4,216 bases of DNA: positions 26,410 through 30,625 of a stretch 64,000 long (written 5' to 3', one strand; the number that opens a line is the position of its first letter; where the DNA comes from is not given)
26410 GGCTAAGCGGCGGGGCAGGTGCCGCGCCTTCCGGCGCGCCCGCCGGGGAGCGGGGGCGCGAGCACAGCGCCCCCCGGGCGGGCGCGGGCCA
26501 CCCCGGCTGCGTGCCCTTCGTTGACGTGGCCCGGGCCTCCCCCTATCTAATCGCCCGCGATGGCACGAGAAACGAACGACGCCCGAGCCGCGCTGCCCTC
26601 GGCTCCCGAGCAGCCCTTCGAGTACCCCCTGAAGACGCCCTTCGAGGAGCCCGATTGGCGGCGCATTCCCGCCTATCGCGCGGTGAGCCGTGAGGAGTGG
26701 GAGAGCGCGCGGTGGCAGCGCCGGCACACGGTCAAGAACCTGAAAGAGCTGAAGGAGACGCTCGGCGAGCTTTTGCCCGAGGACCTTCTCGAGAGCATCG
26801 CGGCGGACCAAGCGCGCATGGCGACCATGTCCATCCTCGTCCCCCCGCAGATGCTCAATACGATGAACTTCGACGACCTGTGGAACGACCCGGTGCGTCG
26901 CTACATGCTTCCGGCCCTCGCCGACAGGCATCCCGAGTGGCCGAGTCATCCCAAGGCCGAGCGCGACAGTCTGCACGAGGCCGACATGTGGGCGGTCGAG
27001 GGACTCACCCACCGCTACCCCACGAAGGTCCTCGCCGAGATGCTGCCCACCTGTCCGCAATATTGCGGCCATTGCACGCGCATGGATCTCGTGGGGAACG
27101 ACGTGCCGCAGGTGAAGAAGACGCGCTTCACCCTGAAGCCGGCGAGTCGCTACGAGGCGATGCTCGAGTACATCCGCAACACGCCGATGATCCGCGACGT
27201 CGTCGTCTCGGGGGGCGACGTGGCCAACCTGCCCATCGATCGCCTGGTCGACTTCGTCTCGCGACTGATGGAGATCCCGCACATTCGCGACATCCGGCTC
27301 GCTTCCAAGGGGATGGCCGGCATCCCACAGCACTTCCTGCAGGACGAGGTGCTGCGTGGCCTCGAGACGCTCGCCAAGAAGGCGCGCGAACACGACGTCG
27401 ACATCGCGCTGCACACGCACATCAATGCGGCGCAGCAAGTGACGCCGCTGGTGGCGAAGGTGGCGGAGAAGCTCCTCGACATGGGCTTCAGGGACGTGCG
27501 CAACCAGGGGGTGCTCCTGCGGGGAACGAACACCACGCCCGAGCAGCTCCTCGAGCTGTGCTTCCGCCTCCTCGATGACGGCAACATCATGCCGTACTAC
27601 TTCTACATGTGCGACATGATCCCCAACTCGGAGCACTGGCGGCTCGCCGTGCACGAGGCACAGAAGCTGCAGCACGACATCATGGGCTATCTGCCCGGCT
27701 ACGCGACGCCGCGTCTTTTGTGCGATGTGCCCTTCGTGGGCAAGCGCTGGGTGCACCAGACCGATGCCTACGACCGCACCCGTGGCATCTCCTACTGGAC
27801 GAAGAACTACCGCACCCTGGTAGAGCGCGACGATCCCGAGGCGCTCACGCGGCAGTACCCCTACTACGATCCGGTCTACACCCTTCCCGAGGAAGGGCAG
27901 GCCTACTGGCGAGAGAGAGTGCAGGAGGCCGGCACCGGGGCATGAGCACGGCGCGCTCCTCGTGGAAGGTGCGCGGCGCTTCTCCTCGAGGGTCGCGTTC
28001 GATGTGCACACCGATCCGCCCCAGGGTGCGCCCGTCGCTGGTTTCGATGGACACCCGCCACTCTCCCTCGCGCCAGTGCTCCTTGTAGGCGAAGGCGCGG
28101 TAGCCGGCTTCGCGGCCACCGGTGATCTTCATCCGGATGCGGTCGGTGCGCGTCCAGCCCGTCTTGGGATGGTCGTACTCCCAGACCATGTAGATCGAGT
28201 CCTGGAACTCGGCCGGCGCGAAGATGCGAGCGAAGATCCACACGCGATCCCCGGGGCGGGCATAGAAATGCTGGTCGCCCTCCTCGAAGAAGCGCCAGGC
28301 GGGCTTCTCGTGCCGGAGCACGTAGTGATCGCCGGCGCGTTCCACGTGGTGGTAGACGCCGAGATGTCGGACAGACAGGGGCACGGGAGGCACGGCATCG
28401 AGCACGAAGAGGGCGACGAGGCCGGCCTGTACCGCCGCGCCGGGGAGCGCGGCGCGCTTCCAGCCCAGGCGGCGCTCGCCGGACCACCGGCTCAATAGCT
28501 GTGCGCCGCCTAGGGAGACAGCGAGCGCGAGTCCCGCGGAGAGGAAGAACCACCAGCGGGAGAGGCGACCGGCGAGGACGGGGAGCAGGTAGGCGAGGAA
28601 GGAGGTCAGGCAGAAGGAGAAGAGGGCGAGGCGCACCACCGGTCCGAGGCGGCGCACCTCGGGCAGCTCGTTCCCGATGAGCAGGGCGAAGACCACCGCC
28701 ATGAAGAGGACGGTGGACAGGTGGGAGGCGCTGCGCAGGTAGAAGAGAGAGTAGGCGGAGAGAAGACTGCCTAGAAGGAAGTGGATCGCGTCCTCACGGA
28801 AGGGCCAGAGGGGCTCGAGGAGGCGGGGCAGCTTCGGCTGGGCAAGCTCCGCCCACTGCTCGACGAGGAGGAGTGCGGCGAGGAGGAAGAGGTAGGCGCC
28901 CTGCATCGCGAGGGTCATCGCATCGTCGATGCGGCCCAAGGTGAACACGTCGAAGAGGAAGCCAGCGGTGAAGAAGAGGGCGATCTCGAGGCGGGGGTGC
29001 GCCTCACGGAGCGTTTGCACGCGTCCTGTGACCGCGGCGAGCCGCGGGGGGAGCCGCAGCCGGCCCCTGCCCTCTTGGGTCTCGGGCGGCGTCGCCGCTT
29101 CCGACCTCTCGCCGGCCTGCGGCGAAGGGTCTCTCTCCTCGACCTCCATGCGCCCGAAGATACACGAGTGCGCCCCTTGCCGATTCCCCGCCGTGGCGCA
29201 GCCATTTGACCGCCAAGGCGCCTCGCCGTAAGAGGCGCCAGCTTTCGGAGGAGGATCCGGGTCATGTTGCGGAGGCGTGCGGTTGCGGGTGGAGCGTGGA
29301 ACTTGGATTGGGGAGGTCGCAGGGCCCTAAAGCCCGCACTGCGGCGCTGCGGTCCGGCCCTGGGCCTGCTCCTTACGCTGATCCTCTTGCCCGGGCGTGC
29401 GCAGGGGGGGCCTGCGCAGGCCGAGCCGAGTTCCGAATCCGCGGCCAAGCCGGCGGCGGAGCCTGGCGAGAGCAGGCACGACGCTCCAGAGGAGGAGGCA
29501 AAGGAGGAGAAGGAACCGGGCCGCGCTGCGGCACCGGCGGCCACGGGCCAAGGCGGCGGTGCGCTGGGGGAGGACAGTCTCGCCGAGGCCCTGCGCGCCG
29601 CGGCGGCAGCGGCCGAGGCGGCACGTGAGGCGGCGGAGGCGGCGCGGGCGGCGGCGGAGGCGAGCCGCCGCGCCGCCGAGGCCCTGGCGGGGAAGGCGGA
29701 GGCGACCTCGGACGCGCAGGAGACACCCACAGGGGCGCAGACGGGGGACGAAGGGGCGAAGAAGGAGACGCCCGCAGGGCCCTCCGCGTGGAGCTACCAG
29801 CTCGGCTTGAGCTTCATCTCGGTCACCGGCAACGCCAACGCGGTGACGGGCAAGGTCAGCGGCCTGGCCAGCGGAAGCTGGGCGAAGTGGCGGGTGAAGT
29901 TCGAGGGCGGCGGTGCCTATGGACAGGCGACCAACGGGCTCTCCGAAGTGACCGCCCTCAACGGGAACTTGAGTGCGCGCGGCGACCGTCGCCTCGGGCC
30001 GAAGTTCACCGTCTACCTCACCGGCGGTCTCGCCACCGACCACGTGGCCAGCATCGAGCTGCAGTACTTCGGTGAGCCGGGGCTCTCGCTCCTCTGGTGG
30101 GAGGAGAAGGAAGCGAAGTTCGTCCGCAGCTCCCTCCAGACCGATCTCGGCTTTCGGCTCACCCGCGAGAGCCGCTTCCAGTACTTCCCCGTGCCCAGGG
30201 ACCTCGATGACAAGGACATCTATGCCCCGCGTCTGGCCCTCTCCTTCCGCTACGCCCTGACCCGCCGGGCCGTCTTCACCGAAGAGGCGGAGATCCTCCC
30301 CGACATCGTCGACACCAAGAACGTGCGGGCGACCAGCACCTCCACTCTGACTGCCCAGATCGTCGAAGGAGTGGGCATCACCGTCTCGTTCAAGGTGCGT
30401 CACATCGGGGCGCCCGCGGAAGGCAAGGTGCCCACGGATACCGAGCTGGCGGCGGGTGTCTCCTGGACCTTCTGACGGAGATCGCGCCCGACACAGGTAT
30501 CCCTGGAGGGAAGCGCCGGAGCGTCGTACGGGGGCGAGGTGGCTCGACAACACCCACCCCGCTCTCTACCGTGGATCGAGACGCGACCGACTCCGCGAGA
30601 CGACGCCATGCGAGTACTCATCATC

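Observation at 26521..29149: KamA-family radical SAM aminomutase with leaderless promoter, convergently overlapping a DUF2914-like membrane protein; no canonical partner gene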

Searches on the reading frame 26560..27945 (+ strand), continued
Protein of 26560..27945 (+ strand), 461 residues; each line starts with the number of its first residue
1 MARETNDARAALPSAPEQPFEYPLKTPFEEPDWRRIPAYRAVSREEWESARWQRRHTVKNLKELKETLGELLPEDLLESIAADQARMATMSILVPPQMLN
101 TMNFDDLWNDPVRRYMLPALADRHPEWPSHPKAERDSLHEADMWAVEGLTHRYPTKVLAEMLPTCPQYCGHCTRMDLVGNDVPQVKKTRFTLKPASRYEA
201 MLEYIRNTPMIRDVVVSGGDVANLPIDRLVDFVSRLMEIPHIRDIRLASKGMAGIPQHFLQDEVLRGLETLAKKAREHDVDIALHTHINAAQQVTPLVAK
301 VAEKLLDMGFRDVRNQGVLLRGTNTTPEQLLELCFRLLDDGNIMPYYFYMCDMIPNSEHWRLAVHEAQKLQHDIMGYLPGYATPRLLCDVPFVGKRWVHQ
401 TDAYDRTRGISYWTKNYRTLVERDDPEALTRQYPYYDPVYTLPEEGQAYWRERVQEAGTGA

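Call 60: predict_structure(alignment_id=A2)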
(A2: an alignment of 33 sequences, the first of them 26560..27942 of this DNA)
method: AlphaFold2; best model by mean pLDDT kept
length: 461 residues; sequences in the alignment: 33
mean_pLDDT: 63.0   pTM: 0.60
mean pLDDT of the five models: 63.0, 61.6, 61.1, 54.8, 52.6
residues with pLDDT >= 90: 63; 70-90: 138; 50-70: 112; < 50: 148
segments of 3 or more residues with pLDDT < 50: 1-27, 86-92, 111-155, 164-187, 350-360, 374-399, 419-421
pLDDT, mean of each block of 10 residues (from residue 1): 32 39 45 90 78 66 85 78 51 61 64 36 38 32 29 51 46 33 45 77 78 68 88 94 83 86 96 95 82 87 93 71 63 80 65 37 53 44 28 36 68 54 65 65 80 67 41
secondary structure, 60 per line:
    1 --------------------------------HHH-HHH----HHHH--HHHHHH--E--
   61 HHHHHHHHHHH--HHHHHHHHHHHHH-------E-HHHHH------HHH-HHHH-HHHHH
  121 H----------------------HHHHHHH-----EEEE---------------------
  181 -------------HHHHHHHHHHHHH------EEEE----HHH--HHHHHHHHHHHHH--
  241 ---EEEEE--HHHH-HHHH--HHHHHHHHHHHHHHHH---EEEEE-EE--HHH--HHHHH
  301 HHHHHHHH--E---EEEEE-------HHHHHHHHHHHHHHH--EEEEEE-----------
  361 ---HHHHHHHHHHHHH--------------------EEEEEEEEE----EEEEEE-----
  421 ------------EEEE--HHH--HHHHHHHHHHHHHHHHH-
elements in order: H44-47 H50-55 H61-71 H74-86 H96-100 H111-114 H116-121 H144-150 E156-159 H194-206 E213-216 H226-238 E244-248 H251-254 H256-259 H262-277 E281-285 H296-308 E315-319 H327-341 E344-349 H364-376 E397-405 E410-415 E433-436 H444-460

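Call 63: fold_search(model_id=the predicted structure, library=pdb)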
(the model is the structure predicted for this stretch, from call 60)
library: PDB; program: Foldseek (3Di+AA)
matches with E <= 10: 1851; with E <= 0.001: 5
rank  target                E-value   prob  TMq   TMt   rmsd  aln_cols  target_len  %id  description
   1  2a5h_B                2.2e-14  1.00  0.39  0.44  22.6       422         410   25  2.1 Angstrom X-ray crystal structure of lysine-2,3-aminomutase from Clostridium subterminale SB4, with Michaelis analo (released 2005-10-04)
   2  2a5h_A                2.5e-14  1.00  0.40  0.45  22.7       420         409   26  2.1 Angstrom X-ray crystal structure of lysine-2,3-aminomutase from Clostridium subterminale SB4, with Michaelis analo (released 2005-10-04)
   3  6b4c_F                5.6e-04  1.00  0.19  0.29   9.1       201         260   10  Structure of Viperin from Trichoderma virens (released 2018-07-25)
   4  9dgw_B                6.6e-04  0.99  0.19  0.27   8.6       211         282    9  X-ray crystal structure of the Viperin-like enzyme from T. virens with bound CTP and SAM (released 2025-02-12)
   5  1vcv_A                8.2e-04  0.99  0.18  0.29   8.4       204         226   18  Structure of 2-deoxyribose-5-phosphate aldolase from Pyrobaculum aerophilum (released 2005-08-02)
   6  5uhk_C                1.1e-03  1.00  0.19  0.27   5.4       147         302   12  Crystal structure of the core catalytic domain of Human O-GlcNAcase (released 2017-03-29)
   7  6q2p_A                1.1e-03  0.99  0.22  0.31   8.3       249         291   12  Crystal structure of mouse viperin bound to cytidine triphosphate and S-adenosylhomocysteine (released 2020-01-22)
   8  2fb2_A                1.3e-03  1.00  0.29  0.39  14.7       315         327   11  Structure of the MoaA Arg17/266/268/Ala triple mutant (released 2006-05-09)
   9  9dgw_C                1.7e-03  0.99  0.21  0.30   8.8       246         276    9  X-ray crystal structure of the Viperin-like enzyme from T. virens with bound CTP and SAM (released 2025-02-12)
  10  3cqj_B                1.8e-03  0.98  0.21  0.30  10.0       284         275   11  Crystal Structure of L-xylulose-5-phosphate 3-epimerase UlaE (form B) complex with Zn2+ (released 2008-11-25)
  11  6pm9_A                1.9e-03  1.00  0.19  0.26   5.5       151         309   12  Crystal structure of the core catalytic domain of human O-GlcNAcase bound to MK-8719 (released 2019-09-18)
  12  2qgq_B                2.1e-03  1.00  0.26  0.41   5.0       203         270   14  Crystal structure of TM_1862 from Thermotoga maritima. Northeast Structural Genomics Consortium target VR77 (released 2007-07-17)
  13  5uhp_D                2.7e-03  1.00  0.19  0.27   5.5       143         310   12  Crystal structure of the core catalytic domain of human O-GlcNAcase (released 2017-03-29)
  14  6efn                  3.2e-03  1.00  0.32  0.38  13.1       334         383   10  Structure of a RiPP maturase, SkfB (released 2018-10-24)
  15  5vsl_B                3.5e-03  0.97  0.20  0.29   9.2       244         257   12  Crystal structure of viperin with bound [4Fe-4S] cluster and S-adenosylhomocysteine (SAH) (released 2017-06-14)
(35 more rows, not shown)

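Call 66: search_protein_families(library=pfam, proteins=[L066:9568-10890:+, L066:7110-7808:-, L066:6103-7008:-, L067:9376-10992:+, L066:10965-11909:+, L025:1680-2759:-, L025:284-1648:-, L063:5963-7357:-, L014:96-422:+, L068:7117-7899:+], max_evalue=0.0001)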
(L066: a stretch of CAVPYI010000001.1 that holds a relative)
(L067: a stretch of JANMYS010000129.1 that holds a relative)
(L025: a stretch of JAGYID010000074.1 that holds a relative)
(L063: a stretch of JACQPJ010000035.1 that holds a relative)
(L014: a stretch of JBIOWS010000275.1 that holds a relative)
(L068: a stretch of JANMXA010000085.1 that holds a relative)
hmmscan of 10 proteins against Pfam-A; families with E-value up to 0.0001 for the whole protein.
L066:9568-10890:+ (440 aa): 1 family
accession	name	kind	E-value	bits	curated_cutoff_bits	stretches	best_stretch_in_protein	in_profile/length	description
PF00202.27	Aminotran_3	-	1e-127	426.6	30.5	1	40-436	10-403/403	Aminotransferase class-III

L066:7110-7808:- (232 aa): 2 families
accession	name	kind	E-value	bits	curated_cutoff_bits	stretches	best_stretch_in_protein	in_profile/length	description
PF07729.17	FCD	-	2.3e-26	93.1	24.3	1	90-210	1-124/125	FCD domain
PF00392.27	GntR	-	1.8e-16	60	27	1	21-80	4-64/64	Bacterial regulatory proteins, gntR family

L066:6103-7008:- (301 aa): 1 family
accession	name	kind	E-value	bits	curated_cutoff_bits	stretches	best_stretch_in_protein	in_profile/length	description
PF01144.29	CoA_trans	-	2.2e-22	80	23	1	8-225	4-216/217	Coenzyme A transferase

L067:9376-10992:+ (538 aa): 1 family
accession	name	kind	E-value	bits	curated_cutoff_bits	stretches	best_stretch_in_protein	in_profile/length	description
PF00171.27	Aldedh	-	9.4e-130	433.7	23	1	64-530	3-458/461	Aldehyde dehydrogenase family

L066:10965-11909:+ (314 aa): 4 families
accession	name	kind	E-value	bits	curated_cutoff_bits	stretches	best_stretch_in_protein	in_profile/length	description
PF00005.33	ABC_tran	-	4.6e-28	99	25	1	22-164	2-137/137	ABC transporter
PF13304.12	AAA_21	-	4.7e-10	40.5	27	1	128-198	230-303/304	AAA domain, putative AbiEii toxin, Type IV TA system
PF13732.12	DrrA1-3_C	-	9.3e-06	26.7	27.4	1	231-302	14-81/81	ATP-binding protein DrrA1-3-like, C-terminal domain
PF25199.1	nSTAND_NTPase5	-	2e-05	24.9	34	0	10-49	14-59/145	Novel STAND NTPase 5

L025:1680-2759:- (359 aa): 3 families
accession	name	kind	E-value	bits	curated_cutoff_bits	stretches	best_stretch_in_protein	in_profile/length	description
PF00005.33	ABC_tran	-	1.7e-32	113.3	25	1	79-218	2-136/137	ABC transporter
PF13304.12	AAA_21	-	1e-13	52.5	27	1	185-249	232-299/304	AAA domain, putative AbiEii toxin, Type IV TA system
PF13732.12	DrrA1-3_C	-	2.4e-05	25.4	27.4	1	272-352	1-81/81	ATP-binding protein DrrA1-3-like, C-terminal domain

L025:284-1648:- (454 aa): 3 families
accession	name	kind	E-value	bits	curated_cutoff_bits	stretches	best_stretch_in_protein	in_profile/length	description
PF12698.13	ABC2_membrane_3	-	2.7e-34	119.3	31.6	1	19-427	1-345/347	ABC-2 family transporter protein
PF12679.13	ABC2_membrane_2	-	9.9e-11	41.8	27.2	1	7-432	3-277/283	ABC-2 family transporter protein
PF01061.29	ABC2_membrane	-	4.4e-05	23.6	26.9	0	231-358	50-170/211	ABC-2 type transporter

L063:5963-7357:- (464 aa): 5 families
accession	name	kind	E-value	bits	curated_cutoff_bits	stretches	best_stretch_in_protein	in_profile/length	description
PF00441.29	Acyl-CoA_dh_1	-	1.3e-54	184.9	22.4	1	313-462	1-150/150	Acyl-CoA dehydrogenase, C-terminal domain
PF02771.21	Acyl-CoA_dh_N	-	1.5e-41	141.7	22.9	1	90-202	1-113/113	Acyl-CoA dehydrogenase, N-terminal domain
PF08028.16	Acyl-CoA_dh_2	-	7.3e-27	94.7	22.7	1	329-449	2-132/134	Acyl-CoA dehydrogenase, C-terminal domain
PF02770.24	Acyl-CoA_dh_M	-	1.6e-25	89.5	33.3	1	206-300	1-96/97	Acyl-CoA dehydrogenase, middle domain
PF22924.1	ACOX_C_alpha1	-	2.3e-05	24.7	27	0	326-460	7-167/169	Acyl-CoA oxidase, C-alpha1 domain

L014:96-422:+ (108 aa): 0 families

L068:7117-7899:+ (260 aa): 0 families

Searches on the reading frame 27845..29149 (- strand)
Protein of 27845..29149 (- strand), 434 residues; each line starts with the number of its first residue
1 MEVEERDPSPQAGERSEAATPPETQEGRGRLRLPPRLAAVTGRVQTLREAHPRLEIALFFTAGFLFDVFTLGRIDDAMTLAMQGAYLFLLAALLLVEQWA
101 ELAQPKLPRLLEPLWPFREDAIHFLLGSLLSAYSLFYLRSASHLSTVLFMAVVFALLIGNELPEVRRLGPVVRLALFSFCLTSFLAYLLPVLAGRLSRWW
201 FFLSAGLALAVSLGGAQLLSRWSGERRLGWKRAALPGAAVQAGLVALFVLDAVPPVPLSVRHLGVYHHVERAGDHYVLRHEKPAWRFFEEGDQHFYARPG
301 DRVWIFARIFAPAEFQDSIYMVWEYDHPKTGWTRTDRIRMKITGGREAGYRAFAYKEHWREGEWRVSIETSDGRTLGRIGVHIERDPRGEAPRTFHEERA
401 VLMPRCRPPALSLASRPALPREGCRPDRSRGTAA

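Call 3: search_protein_families(library=ncbifam, proteins=[window:27845-29149:-], max_evalue=0.01)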
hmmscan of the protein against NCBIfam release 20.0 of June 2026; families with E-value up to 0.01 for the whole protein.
window:27845-29149:- (434 aa): 0 families

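Call 4: search_protein_families(library=pfam, proteins=[window:27845-29149:-], max_evalue=0.01)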
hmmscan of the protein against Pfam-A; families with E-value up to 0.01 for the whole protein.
window:27845-29149:- (434 aa): 1 family
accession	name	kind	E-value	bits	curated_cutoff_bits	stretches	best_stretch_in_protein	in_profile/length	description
PF11141.13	DUF2914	-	2.2e-11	43.8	23.6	1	317-379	2-58/62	Protein of unknown function (DUF2914)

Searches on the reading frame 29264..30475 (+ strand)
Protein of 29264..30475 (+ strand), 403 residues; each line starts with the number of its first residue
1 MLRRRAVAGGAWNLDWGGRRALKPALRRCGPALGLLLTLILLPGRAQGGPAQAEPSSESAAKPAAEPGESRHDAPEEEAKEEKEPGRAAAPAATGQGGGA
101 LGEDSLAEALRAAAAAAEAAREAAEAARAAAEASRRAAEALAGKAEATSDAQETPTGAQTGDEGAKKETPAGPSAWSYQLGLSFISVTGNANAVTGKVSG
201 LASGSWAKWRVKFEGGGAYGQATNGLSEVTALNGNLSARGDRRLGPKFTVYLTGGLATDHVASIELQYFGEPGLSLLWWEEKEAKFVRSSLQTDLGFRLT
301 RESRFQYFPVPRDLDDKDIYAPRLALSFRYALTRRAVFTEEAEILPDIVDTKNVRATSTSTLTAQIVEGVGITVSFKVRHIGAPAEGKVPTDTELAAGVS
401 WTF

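Call 3: search_protein_families(library=ncbifam, proteins=[window:29264-30475:+], max_evalue=0.01)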
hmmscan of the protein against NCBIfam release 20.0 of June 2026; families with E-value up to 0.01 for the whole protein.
window:29264-30475:+ (403 aa): 0 families

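Call 4: search_protein_families(library=pfam, proteins=[window:29264-30475:+], max_evalue=0.01)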
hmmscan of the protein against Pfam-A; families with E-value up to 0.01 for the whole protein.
window:29264-30475:+ (403 aa): 1 family
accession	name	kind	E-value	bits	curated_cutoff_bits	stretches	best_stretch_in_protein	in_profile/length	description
PF04338.18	DUF481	-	1.3e-30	107.5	21.1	1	182-403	3-210/210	Protein of unknown function, DUF481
